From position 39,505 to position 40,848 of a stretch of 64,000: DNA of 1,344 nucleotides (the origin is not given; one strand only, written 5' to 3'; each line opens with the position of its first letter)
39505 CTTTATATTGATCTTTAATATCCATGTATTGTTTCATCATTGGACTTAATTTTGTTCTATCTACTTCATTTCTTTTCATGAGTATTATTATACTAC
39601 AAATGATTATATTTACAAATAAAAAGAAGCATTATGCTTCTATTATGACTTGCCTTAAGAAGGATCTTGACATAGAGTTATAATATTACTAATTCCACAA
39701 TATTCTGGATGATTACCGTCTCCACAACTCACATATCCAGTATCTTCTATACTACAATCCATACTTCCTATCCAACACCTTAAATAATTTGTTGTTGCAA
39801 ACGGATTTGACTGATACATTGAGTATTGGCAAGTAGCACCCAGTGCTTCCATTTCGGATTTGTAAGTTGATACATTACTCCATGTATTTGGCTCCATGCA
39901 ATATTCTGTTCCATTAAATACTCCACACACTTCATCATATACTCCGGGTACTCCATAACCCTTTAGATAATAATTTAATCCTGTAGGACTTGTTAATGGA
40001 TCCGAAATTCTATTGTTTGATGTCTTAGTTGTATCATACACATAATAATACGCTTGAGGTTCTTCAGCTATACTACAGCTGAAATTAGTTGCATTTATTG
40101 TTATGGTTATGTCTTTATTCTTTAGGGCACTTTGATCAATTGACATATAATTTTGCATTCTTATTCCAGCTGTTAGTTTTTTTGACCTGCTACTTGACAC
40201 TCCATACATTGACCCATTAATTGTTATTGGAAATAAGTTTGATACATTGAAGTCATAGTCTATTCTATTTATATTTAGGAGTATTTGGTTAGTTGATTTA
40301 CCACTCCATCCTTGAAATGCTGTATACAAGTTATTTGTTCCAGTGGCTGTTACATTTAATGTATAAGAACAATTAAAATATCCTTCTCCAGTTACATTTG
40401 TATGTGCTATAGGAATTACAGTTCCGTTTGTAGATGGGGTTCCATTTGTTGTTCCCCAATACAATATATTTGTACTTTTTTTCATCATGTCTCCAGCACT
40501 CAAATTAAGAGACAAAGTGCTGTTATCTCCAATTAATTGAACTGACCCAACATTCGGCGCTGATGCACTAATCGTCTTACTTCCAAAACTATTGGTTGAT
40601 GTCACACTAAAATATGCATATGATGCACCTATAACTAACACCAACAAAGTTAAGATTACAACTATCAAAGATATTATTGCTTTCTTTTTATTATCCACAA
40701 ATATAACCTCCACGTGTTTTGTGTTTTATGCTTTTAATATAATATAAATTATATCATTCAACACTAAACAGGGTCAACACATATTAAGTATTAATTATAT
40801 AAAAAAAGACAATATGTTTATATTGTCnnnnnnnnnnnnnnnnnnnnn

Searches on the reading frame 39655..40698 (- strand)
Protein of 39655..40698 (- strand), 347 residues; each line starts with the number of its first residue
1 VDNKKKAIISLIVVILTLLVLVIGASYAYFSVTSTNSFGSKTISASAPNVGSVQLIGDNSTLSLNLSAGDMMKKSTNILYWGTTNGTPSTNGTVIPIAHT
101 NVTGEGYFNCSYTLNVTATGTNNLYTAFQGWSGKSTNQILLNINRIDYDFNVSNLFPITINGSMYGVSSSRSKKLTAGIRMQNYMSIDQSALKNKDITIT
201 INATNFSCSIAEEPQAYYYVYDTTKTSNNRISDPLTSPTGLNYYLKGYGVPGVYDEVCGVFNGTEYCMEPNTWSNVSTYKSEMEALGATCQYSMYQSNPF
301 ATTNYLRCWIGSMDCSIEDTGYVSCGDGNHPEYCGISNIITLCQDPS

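Call 4: search_protein_families(library=ncbifam, proteins=[window:39655-40698:-], max_evalue=10)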
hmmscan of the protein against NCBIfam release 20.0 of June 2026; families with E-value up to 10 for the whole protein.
window:39655-40698:- (347 aa): 4 families
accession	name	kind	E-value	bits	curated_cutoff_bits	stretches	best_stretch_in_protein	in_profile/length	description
NF008211.0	PRK10974.1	equivalog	0.057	12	411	1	114-295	21-193/439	sn-glycerol-3-phosphate ABC transporter substrate-binding protein UgpB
TIGR04090.1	exp_by_SipW_IV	subfamily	0.099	12.4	60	1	10-36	3-31/241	BsaA family SipW-dependent biofilm matrix protein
TIGR04088.1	cognate_SipW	domain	0.54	10.5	19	1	15-40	4-31/34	SipW-dependent-type signal peptide-containing protein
TIGR00996.1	Mtu_fam_mce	paralog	0.86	8.7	140.5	1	10-52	3-44/291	MCE family protein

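Call 5: search_protein_families(library=pfam, proteins=[window:39655-40698:-], max_evalue=10)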
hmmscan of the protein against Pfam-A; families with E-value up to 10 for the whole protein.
window:39655-40698:- (347 aa): 3 families
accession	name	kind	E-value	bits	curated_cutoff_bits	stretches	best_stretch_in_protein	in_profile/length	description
PF12389.13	Peptidase_M73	-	0.093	13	22.5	1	4-83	3-75/196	Camelysin metallo-endopeptidase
PF09716.15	ETRAMP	-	0.16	12.4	29.1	1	3-25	50-72/81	Malarial early transcribed membrane protein (ETRAMP)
PF13800.11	Sigma_reg_N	-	2.7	8.8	26.3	1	9-51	15-62/91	Sigma factor regulator N-terminal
